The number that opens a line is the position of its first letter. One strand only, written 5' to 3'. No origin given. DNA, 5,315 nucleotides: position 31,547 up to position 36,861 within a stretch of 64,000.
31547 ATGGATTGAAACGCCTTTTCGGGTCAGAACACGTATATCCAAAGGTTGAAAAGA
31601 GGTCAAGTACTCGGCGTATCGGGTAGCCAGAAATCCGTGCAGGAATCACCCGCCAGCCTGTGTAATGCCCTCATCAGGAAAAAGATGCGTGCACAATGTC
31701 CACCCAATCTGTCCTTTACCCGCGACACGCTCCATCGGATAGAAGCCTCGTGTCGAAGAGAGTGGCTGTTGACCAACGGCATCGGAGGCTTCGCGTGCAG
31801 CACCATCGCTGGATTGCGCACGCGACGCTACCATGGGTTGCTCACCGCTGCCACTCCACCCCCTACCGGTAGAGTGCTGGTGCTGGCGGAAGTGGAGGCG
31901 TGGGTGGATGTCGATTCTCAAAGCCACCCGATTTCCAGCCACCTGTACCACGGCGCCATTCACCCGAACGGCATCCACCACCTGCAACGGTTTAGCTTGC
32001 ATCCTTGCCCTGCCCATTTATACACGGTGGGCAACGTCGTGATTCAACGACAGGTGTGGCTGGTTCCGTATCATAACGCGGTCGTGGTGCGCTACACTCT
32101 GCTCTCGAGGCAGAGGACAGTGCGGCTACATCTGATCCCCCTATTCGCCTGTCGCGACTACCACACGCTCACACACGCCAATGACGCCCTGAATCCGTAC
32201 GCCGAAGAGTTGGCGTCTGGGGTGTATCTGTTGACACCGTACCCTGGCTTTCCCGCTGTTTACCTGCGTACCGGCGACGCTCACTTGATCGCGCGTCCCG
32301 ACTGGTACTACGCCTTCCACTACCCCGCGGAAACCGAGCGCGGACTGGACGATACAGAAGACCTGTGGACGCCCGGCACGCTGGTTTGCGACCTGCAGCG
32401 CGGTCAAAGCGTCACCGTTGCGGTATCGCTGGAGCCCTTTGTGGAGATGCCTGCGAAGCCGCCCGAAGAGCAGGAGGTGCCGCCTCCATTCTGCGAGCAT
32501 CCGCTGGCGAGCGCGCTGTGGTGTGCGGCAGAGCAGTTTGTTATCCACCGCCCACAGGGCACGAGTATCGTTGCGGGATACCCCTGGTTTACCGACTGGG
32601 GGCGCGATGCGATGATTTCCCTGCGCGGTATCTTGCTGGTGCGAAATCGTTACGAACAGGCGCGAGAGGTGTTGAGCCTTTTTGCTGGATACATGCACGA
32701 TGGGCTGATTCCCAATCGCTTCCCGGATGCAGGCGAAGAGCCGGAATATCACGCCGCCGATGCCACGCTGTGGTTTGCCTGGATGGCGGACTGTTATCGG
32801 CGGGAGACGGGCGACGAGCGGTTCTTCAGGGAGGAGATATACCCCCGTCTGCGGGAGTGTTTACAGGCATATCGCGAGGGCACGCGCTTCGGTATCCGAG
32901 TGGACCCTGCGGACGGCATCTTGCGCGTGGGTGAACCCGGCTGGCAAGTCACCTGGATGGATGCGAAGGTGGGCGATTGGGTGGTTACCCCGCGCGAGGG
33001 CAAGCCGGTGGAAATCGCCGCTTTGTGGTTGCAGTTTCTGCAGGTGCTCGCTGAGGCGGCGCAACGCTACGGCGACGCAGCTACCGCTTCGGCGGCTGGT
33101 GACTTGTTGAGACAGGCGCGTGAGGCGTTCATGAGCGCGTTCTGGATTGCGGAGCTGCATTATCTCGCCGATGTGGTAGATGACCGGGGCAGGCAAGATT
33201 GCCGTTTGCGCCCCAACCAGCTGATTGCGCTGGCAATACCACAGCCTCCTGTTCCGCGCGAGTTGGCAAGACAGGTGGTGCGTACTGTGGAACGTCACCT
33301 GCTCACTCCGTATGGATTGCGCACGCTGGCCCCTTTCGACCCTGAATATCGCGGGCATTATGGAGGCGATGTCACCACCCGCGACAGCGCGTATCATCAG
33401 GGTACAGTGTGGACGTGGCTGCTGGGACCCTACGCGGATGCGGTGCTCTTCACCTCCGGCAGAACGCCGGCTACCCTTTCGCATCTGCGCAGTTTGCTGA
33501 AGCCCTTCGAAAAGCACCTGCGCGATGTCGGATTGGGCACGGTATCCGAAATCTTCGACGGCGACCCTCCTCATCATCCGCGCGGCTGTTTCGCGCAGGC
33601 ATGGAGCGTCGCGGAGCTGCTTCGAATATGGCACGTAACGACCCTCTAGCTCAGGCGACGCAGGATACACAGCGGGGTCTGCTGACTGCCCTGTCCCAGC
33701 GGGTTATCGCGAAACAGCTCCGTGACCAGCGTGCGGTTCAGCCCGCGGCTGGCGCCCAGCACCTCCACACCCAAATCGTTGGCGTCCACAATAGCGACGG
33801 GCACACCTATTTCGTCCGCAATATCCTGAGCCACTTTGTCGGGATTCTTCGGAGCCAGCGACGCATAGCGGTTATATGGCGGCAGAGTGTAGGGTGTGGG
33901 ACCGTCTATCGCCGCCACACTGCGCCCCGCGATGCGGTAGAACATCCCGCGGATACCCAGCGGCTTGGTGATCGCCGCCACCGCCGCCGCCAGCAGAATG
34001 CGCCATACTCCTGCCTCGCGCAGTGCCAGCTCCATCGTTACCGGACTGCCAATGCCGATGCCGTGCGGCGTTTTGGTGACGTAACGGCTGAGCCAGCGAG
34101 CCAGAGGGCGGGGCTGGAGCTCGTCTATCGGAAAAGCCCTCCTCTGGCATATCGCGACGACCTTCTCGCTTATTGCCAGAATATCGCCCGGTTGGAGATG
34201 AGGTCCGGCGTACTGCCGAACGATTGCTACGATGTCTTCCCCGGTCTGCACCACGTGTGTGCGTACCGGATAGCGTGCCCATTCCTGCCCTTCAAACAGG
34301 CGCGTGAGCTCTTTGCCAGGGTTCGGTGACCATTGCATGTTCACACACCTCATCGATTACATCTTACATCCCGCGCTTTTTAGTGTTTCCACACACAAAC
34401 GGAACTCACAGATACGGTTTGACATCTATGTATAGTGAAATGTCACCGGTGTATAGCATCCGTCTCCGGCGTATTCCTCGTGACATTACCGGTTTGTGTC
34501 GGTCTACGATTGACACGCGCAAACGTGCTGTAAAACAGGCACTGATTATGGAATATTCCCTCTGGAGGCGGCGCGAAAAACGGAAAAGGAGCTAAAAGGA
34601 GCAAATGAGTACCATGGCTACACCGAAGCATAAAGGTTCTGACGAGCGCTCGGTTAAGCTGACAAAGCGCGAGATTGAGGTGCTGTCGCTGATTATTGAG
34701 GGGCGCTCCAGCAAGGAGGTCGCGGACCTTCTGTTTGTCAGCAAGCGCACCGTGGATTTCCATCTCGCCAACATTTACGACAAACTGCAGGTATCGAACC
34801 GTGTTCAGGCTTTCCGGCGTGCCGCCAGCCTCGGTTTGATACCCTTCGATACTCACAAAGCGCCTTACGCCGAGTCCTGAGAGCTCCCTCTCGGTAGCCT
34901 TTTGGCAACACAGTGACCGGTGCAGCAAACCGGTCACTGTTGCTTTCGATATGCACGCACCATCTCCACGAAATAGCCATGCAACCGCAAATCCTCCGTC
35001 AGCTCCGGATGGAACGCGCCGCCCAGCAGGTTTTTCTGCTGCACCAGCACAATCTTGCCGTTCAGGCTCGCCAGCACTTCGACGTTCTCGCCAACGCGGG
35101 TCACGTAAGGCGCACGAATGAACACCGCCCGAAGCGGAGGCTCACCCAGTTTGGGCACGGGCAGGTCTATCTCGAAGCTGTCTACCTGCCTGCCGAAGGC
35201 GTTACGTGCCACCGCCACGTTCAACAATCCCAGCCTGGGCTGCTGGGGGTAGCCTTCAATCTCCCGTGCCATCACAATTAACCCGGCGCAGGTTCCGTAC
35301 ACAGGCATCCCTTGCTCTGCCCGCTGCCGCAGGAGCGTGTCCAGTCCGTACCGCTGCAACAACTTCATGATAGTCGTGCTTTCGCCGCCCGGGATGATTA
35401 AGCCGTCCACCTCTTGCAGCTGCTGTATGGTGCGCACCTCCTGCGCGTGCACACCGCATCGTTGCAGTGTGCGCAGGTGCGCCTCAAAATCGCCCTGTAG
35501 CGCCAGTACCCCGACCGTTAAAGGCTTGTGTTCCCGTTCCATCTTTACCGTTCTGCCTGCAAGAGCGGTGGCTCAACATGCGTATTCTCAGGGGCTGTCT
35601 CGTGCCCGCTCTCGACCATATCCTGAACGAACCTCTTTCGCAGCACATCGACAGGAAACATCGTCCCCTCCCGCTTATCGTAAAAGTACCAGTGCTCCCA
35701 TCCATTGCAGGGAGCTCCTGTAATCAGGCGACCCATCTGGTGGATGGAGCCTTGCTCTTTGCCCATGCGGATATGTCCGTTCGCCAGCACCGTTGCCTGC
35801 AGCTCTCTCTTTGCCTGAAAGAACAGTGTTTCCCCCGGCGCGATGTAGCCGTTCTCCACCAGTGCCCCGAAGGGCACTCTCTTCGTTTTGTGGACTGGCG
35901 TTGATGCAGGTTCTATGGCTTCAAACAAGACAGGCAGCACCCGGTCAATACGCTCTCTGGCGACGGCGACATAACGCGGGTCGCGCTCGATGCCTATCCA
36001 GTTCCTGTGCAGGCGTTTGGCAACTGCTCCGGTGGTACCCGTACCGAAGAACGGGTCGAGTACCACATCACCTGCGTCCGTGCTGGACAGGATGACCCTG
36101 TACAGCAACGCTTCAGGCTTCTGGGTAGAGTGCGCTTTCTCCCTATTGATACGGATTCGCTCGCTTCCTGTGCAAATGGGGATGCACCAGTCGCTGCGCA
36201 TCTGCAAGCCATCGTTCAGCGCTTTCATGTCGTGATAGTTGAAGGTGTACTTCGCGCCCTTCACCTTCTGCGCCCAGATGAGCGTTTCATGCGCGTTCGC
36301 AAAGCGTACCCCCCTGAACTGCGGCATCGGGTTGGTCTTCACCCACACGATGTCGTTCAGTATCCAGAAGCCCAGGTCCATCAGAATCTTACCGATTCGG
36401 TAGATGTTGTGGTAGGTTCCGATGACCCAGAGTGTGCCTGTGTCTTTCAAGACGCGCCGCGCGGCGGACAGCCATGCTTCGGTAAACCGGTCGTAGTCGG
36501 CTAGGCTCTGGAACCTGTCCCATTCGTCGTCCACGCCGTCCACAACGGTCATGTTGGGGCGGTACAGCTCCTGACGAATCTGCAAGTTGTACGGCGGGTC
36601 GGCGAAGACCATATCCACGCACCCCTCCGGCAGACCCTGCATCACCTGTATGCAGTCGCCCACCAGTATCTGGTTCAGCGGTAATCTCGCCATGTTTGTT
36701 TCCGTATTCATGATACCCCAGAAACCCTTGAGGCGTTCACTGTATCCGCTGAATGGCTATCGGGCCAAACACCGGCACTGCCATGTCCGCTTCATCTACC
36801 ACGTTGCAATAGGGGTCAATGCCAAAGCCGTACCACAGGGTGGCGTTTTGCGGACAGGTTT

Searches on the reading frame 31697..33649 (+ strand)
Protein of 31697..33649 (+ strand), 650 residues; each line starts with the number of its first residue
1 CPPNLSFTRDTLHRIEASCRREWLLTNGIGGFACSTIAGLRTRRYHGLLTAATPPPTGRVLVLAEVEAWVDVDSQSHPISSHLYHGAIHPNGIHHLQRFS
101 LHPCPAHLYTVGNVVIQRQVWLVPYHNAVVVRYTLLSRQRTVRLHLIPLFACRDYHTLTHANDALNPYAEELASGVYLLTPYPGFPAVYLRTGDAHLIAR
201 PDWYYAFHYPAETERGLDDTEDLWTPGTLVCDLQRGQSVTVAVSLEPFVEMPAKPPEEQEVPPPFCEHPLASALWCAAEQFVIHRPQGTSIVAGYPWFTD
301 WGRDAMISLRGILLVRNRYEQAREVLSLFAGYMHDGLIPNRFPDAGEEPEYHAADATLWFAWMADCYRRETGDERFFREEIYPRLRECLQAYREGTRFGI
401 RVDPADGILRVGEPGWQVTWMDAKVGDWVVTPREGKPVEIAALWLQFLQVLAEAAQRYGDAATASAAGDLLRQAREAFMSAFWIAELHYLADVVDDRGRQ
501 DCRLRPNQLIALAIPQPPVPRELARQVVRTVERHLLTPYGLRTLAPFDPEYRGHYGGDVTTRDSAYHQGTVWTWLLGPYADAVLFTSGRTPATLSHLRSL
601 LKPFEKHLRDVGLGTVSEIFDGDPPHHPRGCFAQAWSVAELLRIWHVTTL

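Call 11: search_protein_families(library=pfam, proteins=[window:31697-33649:+])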
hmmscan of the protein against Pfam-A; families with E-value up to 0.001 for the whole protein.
window:31697-33649:+ (650 aa): 3 families
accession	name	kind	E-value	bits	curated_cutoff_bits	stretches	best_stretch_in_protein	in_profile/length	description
PF06202.20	GDE_C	-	2.9e-120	402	21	1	277-643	2-367/367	Amylo-alpha-1,6-glucosidase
PF12439.13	GDE_N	-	7e-76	255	27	1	21-240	1-219/219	Glycogen debranching enzyme N terminal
PF22422.2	MGH1-like_GH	-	5.5e-07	29.9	27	1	301-573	5-298/356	Mannosylglycerate hydrolase MGH1-like glycoside hydrolase domain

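Call 62: find_encoding_contigs(protein=window:31697-33649:+, flank=3000, max_places=8)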
Protein window:31697-33649:+ (650 aa): no gene with exactly this product is on record in the collection.

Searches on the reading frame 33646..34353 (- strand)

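Call 55: search_protein_families(library=pfam, proteins=[window:33646-34353:-])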
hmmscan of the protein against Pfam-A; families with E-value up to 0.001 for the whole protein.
window:33646-34353:- (235 aa): 1 family
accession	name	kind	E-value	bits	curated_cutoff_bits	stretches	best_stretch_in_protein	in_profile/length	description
PF01996.21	F420_ligase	-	1.5e-11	44.7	25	1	30-182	2-134/218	F420-0:Gamma-glutamyl ligase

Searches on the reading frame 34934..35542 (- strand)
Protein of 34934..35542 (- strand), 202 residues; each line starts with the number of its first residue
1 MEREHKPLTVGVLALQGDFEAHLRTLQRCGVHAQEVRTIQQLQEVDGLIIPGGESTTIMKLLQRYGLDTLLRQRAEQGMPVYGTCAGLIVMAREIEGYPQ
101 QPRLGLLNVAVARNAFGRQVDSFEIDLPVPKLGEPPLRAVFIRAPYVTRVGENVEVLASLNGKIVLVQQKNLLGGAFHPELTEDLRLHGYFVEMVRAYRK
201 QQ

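Call 55: search_protein_families(library=pfam, proteins=[window:34934-35542:-])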
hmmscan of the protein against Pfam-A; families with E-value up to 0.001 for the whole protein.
window:34934-35542:- (202 aa): 3 families
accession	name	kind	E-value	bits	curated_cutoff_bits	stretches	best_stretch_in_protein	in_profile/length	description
PF01174.25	SNO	-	4e-64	216.4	27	1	12-195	1-186/188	SNO glutamine amidotransferase family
PF03575.23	Peptidase_S51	-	1.3e-11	45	23.9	1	19-97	59-135/206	Peptidase family S51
PF07685.20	GATase_3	-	3e-11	43.8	27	1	23-114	16-118/196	CobB/CobQ-like glutamine amidotransferase domain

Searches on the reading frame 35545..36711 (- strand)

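Call 55: search_protein_families(library=pfam, proteins=[window:35545-36711:-])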
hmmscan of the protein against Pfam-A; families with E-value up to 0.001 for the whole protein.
window:35545-36711:- (388 aa): 2 families
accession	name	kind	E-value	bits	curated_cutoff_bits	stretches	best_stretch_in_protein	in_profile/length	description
PF01555.25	N6_N4_Mtase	-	2.5e-63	214.4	26.7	1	32-252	1-220/221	DNA methylase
PF18755.6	RAMA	-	5.8e-12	45.9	35.2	1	268-362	8-102/107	Restriction Enzyme Adenine Methylase Associated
